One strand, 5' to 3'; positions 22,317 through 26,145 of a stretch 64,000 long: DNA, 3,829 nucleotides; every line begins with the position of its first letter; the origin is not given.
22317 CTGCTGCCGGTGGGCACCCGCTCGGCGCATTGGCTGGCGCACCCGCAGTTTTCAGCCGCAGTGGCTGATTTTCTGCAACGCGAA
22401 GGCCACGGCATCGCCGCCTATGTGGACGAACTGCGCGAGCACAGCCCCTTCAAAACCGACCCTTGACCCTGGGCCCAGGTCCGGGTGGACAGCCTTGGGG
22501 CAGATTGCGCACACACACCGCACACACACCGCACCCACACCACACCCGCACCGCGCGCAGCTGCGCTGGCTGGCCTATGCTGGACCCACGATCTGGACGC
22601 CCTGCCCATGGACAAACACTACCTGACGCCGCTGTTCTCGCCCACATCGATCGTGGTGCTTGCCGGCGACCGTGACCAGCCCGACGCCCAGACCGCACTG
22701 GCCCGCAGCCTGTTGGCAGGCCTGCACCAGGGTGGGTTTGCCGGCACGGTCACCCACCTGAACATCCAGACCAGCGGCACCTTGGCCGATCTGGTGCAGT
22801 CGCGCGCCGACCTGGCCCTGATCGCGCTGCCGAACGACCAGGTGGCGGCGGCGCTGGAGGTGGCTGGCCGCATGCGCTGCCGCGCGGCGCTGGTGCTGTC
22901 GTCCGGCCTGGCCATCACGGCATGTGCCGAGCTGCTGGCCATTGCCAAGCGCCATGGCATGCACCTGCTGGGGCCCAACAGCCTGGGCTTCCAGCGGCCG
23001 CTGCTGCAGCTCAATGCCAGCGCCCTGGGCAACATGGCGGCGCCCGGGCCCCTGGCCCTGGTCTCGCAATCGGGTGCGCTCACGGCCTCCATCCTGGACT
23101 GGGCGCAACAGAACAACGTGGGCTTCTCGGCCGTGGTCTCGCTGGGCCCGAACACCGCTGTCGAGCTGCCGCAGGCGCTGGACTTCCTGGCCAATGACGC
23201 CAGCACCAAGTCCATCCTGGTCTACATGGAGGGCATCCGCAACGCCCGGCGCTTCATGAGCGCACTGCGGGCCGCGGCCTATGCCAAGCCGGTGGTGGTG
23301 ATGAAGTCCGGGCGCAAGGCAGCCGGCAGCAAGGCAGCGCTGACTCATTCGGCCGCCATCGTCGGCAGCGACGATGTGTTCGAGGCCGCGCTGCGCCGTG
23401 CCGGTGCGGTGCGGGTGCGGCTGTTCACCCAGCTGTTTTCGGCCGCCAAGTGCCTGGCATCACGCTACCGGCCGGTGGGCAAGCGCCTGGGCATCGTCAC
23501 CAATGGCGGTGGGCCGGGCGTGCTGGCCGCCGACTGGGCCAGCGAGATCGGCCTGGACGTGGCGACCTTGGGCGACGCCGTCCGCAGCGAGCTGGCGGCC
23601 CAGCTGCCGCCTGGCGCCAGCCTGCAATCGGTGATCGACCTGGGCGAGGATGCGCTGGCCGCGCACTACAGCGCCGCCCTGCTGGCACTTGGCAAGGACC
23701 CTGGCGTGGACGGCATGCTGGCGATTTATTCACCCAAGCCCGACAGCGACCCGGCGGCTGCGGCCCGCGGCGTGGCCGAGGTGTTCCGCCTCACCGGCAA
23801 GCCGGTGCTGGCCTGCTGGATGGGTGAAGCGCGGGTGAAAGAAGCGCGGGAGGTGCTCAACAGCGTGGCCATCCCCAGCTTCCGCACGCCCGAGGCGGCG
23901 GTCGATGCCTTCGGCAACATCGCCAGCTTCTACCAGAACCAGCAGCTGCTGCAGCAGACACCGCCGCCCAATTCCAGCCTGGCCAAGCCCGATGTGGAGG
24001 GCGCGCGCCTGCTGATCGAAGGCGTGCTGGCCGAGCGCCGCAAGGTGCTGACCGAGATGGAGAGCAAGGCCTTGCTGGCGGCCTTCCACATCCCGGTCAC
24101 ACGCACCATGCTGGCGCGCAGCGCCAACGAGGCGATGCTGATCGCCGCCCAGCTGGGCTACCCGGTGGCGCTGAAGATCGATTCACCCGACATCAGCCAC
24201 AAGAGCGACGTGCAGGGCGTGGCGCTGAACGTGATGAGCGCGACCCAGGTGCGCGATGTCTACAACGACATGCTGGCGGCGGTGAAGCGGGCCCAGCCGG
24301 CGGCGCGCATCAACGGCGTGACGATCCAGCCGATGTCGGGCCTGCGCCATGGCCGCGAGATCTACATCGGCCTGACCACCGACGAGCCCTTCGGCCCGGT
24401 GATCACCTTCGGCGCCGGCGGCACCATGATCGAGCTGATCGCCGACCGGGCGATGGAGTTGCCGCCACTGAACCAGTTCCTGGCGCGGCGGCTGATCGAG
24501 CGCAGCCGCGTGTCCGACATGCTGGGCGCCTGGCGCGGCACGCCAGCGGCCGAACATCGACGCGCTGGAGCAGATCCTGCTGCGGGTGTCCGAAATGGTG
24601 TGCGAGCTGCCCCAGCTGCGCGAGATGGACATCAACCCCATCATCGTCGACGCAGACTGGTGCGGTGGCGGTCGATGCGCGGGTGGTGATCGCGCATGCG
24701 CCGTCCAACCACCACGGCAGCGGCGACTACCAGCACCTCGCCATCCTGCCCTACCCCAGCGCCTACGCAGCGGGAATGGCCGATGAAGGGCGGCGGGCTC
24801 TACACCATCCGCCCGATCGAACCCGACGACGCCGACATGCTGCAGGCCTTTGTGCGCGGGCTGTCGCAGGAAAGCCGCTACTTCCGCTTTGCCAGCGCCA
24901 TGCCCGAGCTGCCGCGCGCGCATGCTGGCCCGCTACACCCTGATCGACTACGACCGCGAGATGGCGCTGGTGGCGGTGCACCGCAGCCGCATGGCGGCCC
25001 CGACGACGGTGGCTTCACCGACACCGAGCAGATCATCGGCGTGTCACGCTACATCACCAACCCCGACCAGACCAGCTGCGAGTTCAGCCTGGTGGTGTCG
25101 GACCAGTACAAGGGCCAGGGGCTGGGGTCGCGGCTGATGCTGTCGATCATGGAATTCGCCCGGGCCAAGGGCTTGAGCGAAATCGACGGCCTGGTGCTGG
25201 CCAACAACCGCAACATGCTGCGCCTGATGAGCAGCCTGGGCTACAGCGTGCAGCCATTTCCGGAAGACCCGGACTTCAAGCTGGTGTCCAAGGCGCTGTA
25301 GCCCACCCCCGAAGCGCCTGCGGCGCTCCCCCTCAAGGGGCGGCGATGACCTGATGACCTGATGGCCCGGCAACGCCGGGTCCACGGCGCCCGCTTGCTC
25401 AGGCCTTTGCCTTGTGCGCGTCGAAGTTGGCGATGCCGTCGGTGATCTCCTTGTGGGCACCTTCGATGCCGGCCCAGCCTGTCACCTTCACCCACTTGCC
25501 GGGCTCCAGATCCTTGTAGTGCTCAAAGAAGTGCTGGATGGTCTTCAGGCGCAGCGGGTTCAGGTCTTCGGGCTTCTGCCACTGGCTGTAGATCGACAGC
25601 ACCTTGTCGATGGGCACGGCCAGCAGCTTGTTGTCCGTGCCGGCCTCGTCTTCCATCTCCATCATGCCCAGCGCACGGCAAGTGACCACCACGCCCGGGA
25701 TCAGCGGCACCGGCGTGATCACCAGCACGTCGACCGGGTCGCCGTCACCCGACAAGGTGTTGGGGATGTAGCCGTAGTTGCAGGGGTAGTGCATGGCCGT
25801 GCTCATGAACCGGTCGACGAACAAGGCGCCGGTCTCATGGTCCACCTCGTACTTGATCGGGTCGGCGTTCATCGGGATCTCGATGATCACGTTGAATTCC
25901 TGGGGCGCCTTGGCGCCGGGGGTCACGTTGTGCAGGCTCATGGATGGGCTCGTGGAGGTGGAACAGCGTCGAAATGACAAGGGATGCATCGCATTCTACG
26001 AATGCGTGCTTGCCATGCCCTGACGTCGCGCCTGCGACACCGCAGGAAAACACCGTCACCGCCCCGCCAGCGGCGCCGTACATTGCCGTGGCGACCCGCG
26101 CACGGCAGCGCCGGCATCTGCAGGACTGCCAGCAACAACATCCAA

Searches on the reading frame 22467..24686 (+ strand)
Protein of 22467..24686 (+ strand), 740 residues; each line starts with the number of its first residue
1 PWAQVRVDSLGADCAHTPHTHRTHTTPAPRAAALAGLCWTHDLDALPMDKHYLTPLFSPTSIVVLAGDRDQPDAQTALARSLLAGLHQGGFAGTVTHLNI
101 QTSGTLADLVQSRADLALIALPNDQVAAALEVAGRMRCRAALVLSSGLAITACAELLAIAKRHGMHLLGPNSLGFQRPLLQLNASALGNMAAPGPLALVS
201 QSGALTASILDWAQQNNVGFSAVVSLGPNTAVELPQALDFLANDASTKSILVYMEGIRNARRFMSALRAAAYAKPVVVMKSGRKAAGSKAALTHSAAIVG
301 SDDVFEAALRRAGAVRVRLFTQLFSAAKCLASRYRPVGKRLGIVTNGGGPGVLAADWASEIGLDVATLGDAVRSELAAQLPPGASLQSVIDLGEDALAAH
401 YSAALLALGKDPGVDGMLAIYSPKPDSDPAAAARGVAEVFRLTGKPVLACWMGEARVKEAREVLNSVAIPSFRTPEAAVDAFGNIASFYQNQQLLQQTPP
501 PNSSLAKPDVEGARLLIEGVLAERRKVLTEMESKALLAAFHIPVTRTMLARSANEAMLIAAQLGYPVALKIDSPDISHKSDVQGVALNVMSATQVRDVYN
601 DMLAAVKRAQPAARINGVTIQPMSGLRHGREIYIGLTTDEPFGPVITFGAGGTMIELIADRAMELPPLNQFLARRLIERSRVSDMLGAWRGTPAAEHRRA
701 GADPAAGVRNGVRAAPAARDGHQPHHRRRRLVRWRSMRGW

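Call 8: search_protein_families(library=pfam, proteins=[window:22467-24686:+], max_evalue=0.001)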
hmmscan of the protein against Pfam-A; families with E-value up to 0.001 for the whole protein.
window:22467-24686:+ (740 aa): 5 families
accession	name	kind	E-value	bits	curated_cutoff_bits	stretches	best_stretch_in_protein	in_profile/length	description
PF13549.11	ATP-grasp_5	-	1.3e-64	218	27.6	1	520-696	2-176/221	ATP-grasp domain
PF13607.11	Succ_CoA_lig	-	4.3e-50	169.5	27.4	1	193-330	1-138/138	Succinyl-CoA ligase like flavodoxin domain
PF13380.12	CoA_binding_2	-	3.9e-05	24.5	22.8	1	104-176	47-114/116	CoA binding domain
PF19045.5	Ligase_CoA_2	-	6.3e-05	23.5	23.7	1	343-480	3-146/162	Ligase-CoA domain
PF08442.15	ATP-grasp_2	-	0.00071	19.7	29.5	0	528-662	2-139/202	ATP-grasp domain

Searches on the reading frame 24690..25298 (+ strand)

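Call 8: search_protein_families(library=pfam, proteins=[window:24690-25298:+], max_evalue=0.001)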
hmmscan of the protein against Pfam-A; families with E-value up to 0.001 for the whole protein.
window:24690-25298:+ (203 aa): 4 families
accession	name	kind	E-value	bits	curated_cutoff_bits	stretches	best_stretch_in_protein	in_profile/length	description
PF00583.31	Acetyltransf_1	-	2.7e-10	41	20.7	1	111-185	40-116/116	Acetyltransferase (GNAT) family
PF13302.13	Acetyltransf_3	-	2.2e-07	32.1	25.4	1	40-185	4-137/138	Acetyltransferase (GNAT) domain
PF13508.13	Acetyltransf_7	-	5.4e-07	30.3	27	1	112-186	11-83/84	Acetyltransferase (GNAT) domain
PF14542.12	Acetyltransf_CG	-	5e-05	23.8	30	1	113-162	9-58/80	GCN5-related N-acetyl-transferase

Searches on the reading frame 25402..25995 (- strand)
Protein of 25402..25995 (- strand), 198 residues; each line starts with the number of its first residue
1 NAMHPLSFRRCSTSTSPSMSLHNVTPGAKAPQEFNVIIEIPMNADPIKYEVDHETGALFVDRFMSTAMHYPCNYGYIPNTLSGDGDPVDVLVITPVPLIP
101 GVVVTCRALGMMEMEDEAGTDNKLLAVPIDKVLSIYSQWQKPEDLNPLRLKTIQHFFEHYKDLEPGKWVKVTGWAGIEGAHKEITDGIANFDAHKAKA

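Call 8: search_protein_families(library=pfam, proteins=[window:25402-25995:-], max_evalue=0.001)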
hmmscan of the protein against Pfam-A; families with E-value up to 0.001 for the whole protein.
window:25402-25995:- (198 aa): 1 family
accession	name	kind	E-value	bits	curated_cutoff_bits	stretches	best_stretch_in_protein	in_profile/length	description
PF00719.24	Pyrophosphatase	-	2.1e-56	190.4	23.5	1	36-190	1-151/153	Inorganic pyrophosphatase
